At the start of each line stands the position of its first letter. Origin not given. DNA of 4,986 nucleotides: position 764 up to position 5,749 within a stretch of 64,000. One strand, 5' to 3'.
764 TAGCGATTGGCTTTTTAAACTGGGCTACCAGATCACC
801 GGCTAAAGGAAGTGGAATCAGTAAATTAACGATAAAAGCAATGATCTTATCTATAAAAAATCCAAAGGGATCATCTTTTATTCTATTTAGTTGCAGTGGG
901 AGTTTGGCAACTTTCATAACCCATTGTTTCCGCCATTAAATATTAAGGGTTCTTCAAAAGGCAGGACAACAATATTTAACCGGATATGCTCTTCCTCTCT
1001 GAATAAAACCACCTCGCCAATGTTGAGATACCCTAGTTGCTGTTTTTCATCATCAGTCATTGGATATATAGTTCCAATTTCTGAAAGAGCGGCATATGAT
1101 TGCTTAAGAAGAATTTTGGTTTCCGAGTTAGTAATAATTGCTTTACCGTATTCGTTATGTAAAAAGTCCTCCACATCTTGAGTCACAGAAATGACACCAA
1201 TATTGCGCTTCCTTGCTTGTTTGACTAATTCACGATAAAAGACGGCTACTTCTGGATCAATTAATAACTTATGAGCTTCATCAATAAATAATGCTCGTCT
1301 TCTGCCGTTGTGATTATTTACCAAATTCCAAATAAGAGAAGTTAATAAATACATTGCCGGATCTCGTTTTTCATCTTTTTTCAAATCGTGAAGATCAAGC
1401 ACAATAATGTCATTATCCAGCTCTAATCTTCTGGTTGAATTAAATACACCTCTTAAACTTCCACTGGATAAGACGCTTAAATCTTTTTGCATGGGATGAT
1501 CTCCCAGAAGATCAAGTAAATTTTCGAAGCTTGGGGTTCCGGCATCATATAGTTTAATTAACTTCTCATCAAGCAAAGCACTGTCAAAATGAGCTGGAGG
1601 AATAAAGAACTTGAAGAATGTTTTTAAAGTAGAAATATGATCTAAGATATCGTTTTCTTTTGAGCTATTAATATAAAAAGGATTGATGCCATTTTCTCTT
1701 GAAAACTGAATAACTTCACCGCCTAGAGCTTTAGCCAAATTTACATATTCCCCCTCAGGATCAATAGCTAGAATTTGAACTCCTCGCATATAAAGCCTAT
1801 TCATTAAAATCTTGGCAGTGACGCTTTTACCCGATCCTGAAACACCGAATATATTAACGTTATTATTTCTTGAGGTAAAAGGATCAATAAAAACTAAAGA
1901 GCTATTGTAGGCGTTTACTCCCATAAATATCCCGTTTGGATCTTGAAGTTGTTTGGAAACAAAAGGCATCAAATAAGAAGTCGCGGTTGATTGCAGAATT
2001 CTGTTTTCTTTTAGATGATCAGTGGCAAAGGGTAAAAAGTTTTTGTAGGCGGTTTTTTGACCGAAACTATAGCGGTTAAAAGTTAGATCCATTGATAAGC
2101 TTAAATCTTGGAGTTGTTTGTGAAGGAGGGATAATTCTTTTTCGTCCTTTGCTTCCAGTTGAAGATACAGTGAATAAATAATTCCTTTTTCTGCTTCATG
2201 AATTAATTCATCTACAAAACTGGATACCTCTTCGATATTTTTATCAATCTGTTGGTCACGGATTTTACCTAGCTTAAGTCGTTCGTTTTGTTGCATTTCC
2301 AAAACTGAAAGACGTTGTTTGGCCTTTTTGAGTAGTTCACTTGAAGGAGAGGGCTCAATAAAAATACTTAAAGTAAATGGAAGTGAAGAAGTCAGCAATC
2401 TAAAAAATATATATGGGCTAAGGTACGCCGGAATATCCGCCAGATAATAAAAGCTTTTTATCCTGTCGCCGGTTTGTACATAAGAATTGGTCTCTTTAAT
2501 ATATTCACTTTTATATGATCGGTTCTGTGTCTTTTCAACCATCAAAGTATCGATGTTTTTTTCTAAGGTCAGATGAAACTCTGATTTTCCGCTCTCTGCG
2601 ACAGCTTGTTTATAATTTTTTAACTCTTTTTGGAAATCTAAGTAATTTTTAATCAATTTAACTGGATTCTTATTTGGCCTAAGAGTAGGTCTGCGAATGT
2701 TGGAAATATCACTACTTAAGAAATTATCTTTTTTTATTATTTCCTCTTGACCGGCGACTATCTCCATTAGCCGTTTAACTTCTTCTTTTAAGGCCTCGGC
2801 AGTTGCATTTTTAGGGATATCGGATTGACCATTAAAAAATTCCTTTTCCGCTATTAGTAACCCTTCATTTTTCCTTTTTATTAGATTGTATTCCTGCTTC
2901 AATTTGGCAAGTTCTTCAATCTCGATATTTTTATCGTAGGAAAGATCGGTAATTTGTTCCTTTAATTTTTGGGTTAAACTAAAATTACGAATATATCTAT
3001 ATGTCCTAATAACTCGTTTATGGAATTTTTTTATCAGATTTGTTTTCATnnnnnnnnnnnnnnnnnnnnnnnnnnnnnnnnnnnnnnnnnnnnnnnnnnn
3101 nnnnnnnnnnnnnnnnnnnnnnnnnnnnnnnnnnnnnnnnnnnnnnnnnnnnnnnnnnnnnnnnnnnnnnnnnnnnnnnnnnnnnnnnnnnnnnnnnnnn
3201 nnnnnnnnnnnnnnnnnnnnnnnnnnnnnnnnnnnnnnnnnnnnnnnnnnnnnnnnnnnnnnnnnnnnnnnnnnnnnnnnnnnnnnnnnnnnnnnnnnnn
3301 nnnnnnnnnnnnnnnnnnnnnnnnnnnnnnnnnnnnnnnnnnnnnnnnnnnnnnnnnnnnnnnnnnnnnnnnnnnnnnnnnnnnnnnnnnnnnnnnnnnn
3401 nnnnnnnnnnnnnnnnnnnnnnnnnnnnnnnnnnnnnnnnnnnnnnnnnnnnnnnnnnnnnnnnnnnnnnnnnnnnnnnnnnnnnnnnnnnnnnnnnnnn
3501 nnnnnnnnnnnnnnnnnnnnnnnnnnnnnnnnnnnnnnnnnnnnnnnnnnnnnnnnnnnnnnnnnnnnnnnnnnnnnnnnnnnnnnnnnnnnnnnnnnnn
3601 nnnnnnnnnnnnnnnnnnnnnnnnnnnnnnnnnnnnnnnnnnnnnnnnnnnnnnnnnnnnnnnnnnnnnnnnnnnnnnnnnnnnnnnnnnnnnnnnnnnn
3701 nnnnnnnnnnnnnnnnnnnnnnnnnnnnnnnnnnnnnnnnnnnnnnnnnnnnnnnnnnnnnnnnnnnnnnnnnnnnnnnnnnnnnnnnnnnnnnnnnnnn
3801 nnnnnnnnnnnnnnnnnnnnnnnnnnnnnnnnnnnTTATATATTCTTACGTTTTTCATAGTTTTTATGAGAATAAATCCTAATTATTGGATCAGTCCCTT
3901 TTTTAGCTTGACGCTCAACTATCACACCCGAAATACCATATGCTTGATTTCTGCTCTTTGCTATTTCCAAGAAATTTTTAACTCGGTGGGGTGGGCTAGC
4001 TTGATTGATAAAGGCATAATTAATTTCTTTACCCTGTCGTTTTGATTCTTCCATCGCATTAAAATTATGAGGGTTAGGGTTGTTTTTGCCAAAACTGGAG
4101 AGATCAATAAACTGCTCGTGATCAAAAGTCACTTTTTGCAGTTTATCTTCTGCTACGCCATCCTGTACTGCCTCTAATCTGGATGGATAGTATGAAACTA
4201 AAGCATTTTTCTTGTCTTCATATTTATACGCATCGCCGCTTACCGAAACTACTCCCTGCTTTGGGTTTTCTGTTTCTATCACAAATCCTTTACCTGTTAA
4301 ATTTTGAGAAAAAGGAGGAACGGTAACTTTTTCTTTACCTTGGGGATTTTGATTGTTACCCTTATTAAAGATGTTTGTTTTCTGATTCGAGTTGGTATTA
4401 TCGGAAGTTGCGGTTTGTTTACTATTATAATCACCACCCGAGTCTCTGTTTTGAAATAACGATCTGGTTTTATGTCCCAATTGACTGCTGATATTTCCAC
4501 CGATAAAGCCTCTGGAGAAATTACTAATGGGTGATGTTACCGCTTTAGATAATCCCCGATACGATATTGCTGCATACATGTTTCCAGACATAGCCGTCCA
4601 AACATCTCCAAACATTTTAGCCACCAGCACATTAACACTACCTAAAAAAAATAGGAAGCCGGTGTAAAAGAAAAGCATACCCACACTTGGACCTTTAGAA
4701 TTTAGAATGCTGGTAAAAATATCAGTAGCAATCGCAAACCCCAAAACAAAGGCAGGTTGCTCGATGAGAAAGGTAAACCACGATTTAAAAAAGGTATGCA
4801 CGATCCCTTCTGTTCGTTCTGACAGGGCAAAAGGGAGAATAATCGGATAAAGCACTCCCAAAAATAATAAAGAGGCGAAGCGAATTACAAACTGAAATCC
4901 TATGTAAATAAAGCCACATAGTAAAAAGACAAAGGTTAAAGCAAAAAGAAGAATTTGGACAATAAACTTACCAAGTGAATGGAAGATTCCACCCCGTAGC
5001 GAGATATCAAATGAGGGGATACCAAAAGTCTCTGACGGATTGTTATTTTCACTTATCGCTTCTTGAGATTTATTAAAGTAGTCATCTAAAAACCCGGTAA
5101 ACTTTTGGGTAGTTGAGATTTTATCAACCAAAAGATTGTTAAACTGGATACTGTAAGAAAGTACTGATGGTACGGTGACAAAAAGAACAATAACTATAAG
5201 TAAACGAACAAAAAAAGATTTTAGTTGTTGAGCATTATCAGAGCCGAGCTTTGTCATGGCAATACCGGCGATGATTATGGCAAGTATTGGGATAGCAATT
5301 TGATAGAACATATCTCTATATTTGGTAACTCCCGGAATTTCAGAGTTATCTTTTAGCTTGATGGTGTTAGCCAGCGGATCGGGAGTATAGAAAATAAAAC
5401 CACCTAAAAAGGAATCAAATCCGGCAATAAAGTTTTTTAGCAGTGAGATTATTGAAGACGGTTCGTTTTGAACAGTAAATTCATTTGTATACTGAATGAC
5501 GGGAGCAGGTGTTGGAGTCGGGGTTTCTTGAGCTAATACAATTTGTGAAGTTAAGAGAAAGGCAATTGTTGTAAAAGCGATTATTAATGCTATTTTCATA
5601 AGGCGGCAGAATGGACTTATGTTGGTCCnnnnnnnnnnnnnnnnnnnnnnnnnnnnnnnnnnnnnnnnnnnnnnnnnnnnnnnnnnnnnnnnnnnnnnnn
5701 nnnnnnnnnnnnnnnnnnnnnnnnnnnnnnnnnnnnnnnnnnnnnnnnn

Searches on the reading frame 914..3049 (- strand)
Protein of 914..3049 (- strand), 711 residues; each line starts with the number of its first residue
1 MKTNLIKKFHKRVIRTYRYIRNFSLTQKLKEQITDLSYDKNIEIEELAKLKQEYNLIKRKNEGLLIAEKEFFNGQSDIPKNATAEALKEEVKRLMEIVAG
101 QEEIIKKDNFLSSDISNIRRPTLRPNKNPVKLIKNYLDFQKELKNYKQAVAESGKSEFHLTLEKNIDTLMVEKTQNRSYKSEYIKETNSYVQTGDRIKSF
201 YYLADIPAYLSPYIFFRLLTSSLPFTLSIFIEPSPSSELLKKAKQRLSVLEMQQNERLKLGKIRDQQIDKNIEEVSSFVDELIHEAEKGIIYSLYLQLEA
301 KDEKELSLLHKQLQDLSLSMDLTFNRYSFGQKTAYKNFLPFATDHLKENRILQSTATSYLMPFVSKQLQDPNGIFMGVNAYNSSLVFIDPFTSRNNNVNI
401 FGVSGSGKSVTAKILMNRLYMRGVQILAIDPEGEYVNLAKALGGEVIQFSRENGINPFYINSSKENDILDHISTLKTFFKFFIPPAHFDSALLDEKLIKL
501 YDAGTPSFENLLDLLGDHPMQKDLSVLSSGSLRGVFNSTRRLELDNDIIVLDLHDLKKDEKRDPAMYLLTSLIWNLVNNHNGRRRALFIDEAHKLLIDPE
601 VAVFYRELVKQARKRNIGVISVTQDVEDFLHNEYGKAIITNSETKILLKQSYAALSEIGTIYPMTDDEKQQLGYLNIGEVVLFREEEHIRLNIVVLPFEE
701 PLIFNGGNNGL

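Call 39: search_protein_families(library=pfam, proteins=[window:914-3049:-], max_evalue=0.001)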
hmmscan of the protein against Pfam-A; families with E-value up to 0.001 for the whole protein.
window:914-3049:- (711 aa): 6 families
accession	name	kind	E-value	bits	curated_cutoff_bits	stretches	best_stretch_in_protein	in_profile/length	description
PF19044.6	P-loop_TraG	-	2.4e-25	89.5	25.8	2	535-676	200-346/413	TraG P-loop domain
PF12846.13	AAA_10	-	1.9e-12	47.4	27.5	1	394-473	20-94/362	AAA-like domain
PF01935.23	DUF87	-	2e-11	44.9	23.2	1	399-463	27-95/220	Helicase HerA, central domain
PF13401.12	AAA_22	-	1.5e-05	25.8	27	0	562-620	65-119/130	AAA domain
PF20720.3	nSTAND3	-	0.00059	20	27.2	0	394-430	16-52/155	Novel STAND NTPase 3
PF13173.12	AAA_14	-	0.00071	20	27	0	545-660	29-116/129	AAA domain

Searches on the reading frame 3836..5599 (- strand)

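Call 39: search_protein_families(library=pfam, proteins=[window:3836-5599:-], max_evalue=0.001)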
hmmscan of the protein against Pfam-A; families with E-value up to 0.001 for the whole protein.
window:3836-5599:- (587 aa): 1 family
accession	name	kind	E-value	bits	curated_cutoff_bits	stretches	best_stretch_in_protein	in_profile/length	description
PF04610.19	TrbL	-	0.0008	19.7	25.9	1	106-305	3-190/215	TrbL/VirB6 plasmid conjugal transfer protein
